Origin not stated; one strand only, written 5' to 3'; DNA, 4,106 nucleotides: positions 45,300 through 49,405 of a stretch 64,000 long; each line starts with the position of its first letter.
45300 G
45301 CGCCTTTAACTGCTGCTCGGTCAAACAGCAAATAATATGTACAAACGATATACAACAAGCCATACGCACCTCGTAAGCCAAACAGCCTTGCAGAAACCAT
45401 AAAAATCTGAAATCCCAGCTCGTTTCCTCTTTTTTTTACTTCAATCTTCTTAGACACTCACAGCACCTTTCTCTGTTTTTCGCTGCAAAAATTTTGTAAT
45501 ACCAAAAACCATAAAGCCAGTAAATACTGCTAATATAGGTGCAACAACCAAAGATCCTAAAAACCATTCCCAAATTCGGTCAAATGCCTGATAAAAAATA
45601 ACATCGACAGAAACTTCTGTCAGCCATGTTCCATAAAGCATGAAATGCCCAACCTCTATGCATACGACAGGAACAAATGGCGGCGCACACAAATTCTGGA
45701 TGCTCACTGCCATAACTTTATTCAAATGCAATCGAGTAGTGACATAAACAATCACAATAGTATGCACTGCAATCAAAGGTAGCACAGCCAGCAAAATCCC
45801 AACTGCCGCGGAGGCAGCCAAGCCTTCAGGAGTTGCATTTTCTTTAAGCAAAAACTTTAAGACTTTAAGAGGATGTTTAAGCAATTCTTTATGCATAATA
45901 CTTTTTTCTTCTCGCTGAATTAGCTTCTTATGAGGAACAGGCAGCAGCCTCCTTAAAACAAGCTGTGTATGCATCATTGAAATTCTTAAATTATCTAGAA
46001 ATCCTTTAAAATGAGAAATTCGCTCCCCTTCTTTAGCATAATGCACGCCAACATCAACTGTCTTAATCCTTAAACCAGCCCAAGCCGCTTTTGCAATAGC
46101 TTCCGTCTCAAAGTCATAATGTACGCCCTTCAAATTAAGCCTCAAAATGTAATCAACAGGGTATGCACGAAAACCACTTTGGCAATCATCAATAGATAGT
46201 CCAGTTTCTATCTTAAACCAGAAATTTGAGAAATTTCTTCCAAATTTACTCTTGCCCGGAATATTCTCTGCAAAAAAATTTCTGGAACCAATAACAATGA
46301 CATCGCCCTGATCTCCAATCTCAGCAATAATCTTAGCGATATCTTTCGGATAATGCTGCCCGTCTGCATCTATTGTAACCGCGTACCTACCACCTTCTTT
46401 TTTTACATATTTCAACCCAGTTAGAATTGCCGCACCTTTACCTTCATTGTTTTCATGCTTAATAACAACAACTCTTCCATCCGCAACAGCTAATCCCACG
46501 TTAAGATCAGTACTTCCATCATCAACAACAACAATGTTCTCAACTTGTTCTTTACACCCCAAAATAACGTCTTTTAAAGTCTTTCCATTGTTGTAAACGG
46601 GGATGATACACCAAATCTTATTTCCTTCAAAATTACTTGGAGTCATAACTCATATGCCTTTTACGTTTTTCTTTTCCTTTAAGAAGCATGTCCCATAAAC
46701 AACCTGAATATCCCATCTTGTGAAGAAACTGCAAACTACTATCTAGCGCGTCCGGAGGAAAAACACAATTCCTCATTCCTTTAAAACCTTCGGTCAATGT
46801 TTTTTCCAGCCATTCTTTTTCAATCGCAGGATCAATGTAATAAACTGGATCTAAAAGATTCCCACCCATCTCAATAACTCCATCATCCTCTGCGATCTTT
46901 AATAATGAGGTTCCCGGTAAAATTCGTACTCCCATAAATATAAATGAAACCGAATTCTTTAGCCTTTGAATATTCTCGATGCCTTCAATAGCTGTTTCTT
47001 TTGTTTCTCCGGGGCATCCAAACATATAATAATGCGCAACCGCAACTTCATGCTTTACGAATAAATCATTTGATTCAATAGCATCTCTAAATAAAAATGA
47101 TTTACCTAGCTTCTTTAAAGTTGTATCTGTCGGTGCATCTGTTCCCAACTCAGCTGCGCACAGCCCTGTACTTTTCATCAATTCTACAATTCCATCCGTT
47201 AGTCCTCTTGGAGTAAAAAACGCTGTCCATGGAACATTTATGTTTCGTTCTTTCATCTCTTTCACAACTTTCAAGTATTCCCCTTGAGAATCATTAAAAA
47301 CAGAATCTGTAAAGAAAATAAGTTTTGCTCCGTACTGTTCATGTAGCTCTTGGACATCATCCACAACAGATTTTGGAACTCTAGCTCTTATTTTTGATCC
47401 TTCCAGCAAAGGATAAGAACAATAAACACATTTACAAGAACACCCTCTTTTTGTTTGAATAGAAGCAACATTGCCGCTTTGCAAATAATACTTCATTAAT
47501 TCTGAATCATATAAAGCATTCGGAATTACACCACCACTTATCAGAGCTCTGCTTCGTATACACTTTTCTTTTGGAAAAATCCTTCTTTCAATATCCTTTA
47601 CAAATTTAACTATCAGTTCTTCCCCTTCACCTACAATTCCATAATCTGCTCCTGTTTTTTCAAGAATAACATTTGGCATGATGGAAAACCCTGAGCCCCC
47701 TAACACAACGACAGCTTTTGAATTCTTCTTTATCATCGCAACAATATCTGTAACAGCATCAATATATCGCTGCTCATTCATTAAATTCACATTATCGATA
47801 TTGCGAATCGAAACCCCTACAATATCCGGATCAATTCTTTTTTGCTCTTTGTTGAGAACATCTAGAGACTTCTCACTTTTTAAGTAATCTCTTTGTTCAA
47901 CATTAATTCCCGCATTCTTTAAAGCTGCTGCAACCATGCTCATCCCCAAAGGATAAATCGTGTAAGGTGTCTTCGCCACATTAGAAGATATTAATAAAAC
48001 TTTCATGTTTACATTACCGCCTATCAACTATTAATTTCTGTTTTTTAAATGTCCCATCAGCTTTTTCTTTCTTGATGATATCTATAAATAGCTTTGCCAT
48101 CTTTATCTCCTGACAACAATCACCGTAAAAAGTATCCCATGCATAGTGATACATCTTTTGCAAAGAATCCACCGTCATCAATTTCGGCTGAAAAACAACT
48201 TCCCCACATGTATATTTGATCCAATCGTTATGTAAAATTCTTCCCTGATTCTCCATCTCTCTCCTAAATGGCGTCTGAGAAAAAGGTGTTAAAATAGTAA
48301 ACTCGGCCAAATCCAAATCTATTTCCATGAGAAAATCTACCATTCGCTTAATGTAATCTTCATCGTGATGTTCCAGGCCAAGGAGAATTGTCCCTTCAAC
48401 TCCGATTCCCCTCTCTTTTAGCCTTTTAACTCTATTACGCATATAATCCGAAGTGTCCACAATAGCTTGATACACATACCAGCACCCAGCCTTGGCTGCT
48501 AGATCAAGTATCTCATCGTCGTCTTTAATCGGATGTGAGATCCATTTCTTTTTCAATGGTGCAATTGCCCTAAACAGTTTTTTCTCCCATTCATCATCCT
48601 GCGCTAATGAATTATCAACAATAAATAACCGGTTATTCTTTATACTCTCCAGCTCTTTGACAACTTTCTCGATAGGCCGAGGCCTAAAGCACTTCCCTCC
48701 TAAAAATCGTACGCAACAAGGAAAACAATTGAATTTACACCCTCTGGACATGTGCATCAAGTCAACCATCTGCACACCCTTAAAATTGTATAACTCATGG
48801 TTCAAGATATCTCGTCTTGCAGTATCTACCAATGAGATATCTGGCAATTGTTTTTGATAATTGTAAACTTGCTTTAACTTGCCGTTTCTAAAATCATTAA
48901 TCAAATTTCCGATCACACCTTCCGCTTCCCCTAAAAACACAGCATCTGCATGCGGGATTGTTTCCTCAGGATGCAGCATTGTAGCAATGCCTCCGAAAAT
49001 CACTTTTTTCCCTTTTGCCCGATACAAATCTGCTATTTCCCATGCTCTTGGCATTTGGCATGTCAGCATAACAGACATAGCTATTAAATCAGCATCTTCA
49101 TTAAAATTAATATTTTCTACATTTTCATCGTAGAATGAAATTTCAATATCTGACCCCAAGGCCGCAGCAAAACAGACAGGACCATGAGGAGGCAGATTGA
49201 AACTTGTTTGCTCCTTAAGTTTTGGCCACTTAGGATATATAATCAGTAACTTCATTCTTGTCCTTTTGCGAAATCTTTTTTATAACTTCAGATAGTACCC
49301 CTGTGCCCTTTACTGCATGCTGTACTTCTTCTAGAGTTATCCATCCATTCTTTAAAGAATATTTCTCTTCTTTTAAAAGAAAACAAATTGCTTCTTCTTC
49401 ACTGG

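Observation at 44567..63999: Lipid A-type enzymes (PagL-like OMP, LpxL-like and PlsC-like acyltransferases, GT2) suggest the product is grafted onto a membrane lipid and moved to the outer membrane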

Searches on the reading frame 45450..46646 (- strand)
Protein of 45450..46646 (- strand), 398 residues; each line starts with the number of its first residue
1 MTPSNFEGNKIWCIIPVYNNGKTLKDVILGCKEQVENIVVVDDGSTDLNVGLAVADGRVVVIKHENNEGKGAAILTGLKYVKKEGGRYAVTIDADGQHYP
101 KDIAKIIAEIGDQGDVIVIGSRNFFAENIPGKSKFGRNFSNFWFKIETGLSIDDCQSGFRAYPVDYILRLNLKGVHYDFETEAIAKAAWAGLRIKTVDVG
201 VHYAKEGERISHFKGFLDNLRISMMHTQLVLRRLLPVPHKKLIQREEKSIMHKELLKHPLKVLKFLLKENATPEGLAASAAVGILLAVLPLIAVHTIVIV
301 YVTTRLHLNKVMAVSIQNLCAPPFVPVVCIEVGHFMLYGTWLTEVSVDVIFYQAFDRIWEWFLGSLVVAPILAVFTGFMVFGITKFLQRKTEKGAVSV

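Call 5: search_protein_families(library=pfam, proteins=[window:45450-46646:-], max_evalue=0.01)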
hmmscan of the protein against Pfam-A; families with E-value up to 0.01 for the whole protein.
window:45450-46646:- (398 aa): 2 families
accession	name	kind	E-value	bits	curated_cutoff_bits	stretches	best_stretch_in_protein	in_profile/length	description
PF00535.33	Glycos_transf_2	-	2.4e-24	86.6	23.3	1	13-148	2-145/168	Glycosyl transferase family 2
PF09835.14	DUF2062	-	8.9e-11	42.4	27.4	1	265-391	10-145/147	Uncharacterized protein conserved in bacteria (DUF2062)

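Call 30: search_protein_families(library=ncbifam, proteins=[window:45450-46646:-], max_evalue=0.001)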
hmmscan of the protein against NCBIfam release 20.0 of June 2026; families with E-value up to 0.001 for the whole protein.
window:45450-46646:- (398 aa): 16 families
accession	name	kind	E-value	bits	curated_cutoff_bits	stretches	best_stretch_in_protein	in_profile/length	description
NF058614.1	PPMAGASynPpgS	equivalog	6.7e-27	94.4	370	1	11-204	2-199/226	polyprenyl-phospho-N-acetylgalactosaminyl synthase PpgS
TIGR04182.1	glyco_TIGR04182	equivalog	4.6e-22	78.7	325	1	13-206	4-193/293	S-layer glycoprotein N-glycosyltransferase AglJ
NF007986.1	PRK10714.1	equivalog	3.2e-10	39.5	529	1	9-165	6-167/316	undecaprenyl-phosphate 4-deoxy-4-formamido-L-arabinose transferase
NF047588.1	GlcsyltransPgfSStrep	equivalog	4.1e-09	36.1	500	1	17-165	9-162/308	glycosyltransferase PgfS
TIGR03937.1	PgaC_IcaA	equivalog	1.2e-07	31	422.3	1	9-96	45-136/407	poly-beta-1,6-N-acetyl-D-glucosamine synthase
NF007482.0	PRK10073.1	equivalog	3.1e-07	29.7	423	1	9-108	6-108/334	glycosyltransferase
NF041391.1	DPhHxTase_Halo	equivalog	3.2e-07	29.6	375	1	18-172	4-155/213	dolichyl-phosphate hexose transferase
TIGR01556.1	rhamnosyltran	subfamily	6.7e-06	25.5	200.55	1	22-123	8-112/281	rhamnosyltransferase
TIGR03546.1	TIGR03546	subfamily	7.5e-06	25.9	79.45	1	262-380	6-128/154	TIGR03546 family protein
TIGR03965.1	mycofact_glyco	equivalog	7.9e-06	25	280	1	11-84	76-156/467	mycofactocin biosynthesis glycosyltransferase MftF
NF041875.1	EPS_EpsD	equivalog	1.7e-05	24.4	370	1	14-121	4-115/325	exopolysaccharide biosynthesis glycosyltransferase EpsD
NF047382.1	T4SS_eff_BspA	equivalog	4.3e-05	23.4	300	1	264-387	34-169/179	type IV secretion system effector BspA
NF010496.0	PRK13915.1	equivalog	5.1e-05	22.5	262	1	8-97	30-128/307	glucosyl-3-phosphoglycerate synthase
NF047683.1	TeichurnBiosyTuaG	equivalog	6.6e-05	22.7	400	1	10-108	7-109/252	teichuronic acid biosynthesis protein TuaG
TIGR03111.1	glyc2_xrt_Gpos1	hypoth_equivalog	0.00019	20.3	363.95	1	10-117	50-163/439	TIGR03111 family XrtG-associated glycosyltransferase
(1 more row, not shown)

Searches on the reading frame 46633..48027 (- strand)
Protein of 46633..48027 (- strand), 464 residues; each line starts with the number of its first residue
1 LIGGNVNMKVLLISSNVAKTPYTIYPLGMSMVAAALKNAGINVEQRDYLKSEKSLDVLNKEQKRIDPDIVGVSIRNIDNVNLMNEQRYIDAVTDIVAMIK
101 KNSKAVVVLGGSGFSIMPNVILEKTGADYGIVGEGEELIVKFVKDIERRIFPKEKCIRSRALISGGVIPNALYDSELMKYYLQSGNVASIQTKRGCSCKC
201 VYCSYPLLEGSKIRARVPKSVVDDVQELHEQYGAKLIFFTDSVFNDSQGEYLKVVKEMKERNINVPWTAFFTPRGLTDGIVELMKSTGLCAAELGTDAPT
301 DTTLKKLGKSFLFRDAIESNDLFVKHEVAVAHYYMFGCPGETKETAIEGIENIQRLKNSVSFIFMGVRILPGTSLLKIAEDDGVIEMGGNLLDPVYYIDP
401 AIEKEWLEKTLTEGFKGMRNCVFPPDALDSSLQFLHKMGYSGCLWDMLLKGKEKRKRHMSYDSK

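Call 5: search_protein_families(library=pfam, proteins=[window:46633-48027:-], max_evalue=0.01)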
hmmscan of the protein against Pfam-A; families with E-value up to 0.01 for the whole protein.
window:46633-48027:- (464 aa): 2 families
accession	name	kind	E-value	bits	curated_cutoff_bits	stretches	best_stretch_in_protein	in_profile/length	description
PF02310.24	B12-binding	-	3.2e-18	66.1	32.1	1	16-140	4-118/121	B12 binding domain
PF04055.27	Radical_SAM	-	1.3e-13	51.9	29.5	1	192-347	3-160/166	Radical SAM superfamily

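Call 7: search_protein_families(library=ncbifam, proteins=[window:46633-48027:-], max_evalue=0.01)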
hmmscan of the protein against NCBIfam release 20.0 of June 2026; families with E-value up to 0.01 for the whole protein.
window:46633-48027:- (464 aa): 26 families (the best 25 are shown)
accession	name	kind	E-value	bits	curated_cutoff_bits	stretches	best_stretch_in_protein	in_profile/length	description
TIGR04072.2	rSAM_ladder_B12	equivalog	4.3e-183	609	360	1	9-450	1-443/443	lipid biosynthesis B12-binding/radical SAM protein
TIGR04385.1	B12_rSAM_cofa1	equivalog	1.5e-54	185.9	450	1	23-400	17-414/438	B12 lower ligand biosynthesis radical SAM protein BzaD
TIGR04428.1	B12_rSAM_trp_MT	equivalog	4.1e-36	124.5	500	2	10-146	2-137/558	tryptophan 2-C-methyltransferase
TIGR04479.1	bcpD_PhpK_rSAM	subfamily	1e-22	80.2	600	1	184-357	238-410/504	PhpK family radical SAM P-methyltransferase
TIGR04013.1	B12_SAM_MJ_1487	hypoth_equivalog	1.3e-20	73.6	251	1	50-377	30-355/382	TIGR04013 family B12-binding domain/radical SAM domain-containing protein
TIGR02026.1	BchE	equivalog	3.8e-20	72.2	481.35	1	18-357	14-366/497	magnesium-protoporphyrin IX monomethyl ester anaerobic oxidative cyclase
NF045585.1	rSAM_slr0320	equivalog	1.2e-19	70.2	775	1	100-356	134-409/511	photosystem II high light acclimation radical SAM protein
TIGR03471.1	HpnJ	equivalog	5.7e-19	68.3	577.6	1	187-387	197-395/472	hopanoid biosynthesis associated radical SAM protein HpnJ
TIGR04014.1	B12_SAM_MJ_0865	equivalog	8.1e-18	64.4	360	1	89-378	53-357/434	methyl-coenzyme M reductase glutamine C-methyltransferase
NF038361.1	rSAM_Sden_1168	equivalog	3.9e-15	55.4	575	1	183-391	278-485/560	Sden_1168 family B12-binding radical SAM P-methyltransferase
NF033070.1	rSAM_AprD4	equivalog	1.6e-14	53.7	500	1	183-386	192-397/456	AprD4 family radical SAM diol-dehydratase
TIGR04295.1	B12_rSAM_oligo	hypoth_equivalog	5.5e-14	51.7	400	1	25-307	24-312/422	TIGR04295 family B12-binding domain-containing radical SAM protein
TIGR04367.1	HpnR_B12_rSAM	equivalog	3.2e-13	49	650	1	23-264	19-259/490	hopanoid C-3 methylase HpnR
NF040542.1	rSAM_RCCLKC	equivalog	4.1e-11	42.7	450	1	27-265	14-257/423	arsinothricin biosynthesis radical SAM protein ArsL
TIGR04190.1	B12_SAM_Ta0216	equivalog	2.9e-10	39.4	500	1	186-358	218-396/554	TIGR04190 family B12-binding domain/radical SAM domain protein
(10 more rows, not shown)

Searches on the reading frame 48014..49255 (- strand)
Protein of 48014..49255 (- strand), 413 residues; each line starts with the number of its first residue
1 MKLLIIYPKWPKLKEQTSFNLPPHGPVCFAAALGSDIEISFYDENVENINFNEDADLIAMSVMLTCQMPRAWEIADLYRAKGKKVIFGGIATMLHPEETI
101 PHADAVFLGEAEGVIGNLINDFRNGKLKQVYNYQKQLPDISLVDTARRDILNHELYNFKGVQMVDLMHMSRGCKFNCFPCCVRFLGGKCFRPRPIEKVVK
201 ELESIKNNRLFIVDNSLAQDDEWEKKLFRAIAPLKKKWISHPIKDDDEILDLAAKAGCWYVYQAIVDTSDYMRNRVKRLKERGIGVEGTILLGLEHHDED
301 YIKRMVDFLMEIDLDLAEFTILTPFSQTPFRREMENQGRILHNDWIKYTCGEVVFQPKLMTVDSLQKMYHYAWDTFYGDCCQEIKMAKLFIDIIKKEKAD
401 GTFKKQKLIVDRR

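Call 5: search_protein_families(library=pfam, proteins=[window:48014-49255:-], max_evalue=0.01)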
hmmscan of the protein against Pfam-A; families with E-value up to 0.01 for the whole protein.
window:48014-49255:- (413 aa): 3 families
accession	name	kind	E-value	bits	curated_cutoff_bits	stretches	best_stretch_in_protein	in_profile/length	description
PF02310.24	B12-binding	-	5.5e-09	36.3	32.1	1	44-116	41-118/121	B12 binding domain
PF04055.27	Radical_SAM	-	5.9e-06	27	29.5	1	169-306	3-163/166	Radical SAM superfamily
PF19864.5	Radical_SAM_N2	-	0.00043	20.2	29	1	79-129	82-132/151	Radical SAM proteins, N-terminal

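Call 7: search_protein_families(library=ncbifam, proteins=[window:48014-49255:-], max_evalue=0.01)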
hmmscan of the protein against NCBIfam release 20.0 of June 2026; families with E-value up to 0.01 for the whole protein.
window:48014-49255:- (413 aa): 17 families
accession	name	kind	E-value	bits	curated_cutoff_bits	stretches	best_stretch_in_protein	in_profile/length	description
TIGR04013.1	B12_SAM_MJ_1487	hypoth_equivalog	5.9e-19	68.2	251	1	42-218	31-209/382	TIGR04013 family B12-binding domain/radical SAM domain-containing protein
TIGR04072.2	rSAM_ladder_B12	equivalog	1.2e-13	50.5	360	1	73-218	88-238/443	lipid biosynthesis B12-binding/radical SAM protein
TIGR02026.1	BchE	equivalog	1.7e-12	47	481.35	1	43-367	52-418/497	magnesium-protoporphyrin IX monomethyl ester anaerobic oxidative cyclase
NF033070.1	rSAM_AprD4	equivalog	2.7e-10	39.8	500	1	67-370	101-425/456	AprD4 family radical SAM diol-dehydratase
TIGR03471.1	HpnJ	equivalog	2.2e-09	36.8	577.6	1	167-347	200-400/472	hopanoid biosynthesis associated radical SAM protein HpnJ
TIGR04367.1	HpnR_B12_rSAM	equivalog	5e-09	35.2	650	1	54-216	60-238/490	hopanoid C-3 methylase HpnR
TIGR04014.1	B12_SAM_MJ_0865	equivalog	1.8e-08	33.6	360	1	52-207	36-203/434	methyl-coenzyme M reductase glutamine C-methyltransferase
TIGR04479.1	bcpD_PhpK_rSAM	subfamily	1e-05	24.2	600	1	150-279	227-363/504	PhpK family radical SAM P-methyltransferase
TIGR00089.1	TIGR00089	subfamily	4.3e-05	22.5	251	1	42-207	24-182/429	MiaB/RimO family radical SAM methylthiotransferase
NF040542.1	rSAM_RCCLKC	equivalog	4.9e-05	22.7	450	1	28-131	18-128/423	arsinothricin biosynthesis radical SAM protein ArsL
TIGR04385.1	B12_rSAM_cofa1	equivalog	8.3e-05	22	450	1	84-207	101-238/438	B12 lower ligand biosynthesis radical SAM protein BzaD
TIGR04295.1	B12_rSAM_oligo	hypoth_equivalog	0.0003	19.6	400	1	145-265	181-301/422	TIGR04295 family B12-binding domain-containing radical SAM protein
NF045585.1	rSAM_slr0320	equivalog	0.00088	17.9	775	1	167-207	238-278/511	photosystem II high light acclimation radical SAM protein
NF053742.1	LipS1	equivalog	0.0014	18.3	230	1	261-334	123-195/268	LipS1 family lipoyl synthase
NF050148.1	rSAM_ApyD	equivalog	0.0019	16.7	750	1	64-279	83-321/645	RiPP biosynthesis radical SAM protein ApyD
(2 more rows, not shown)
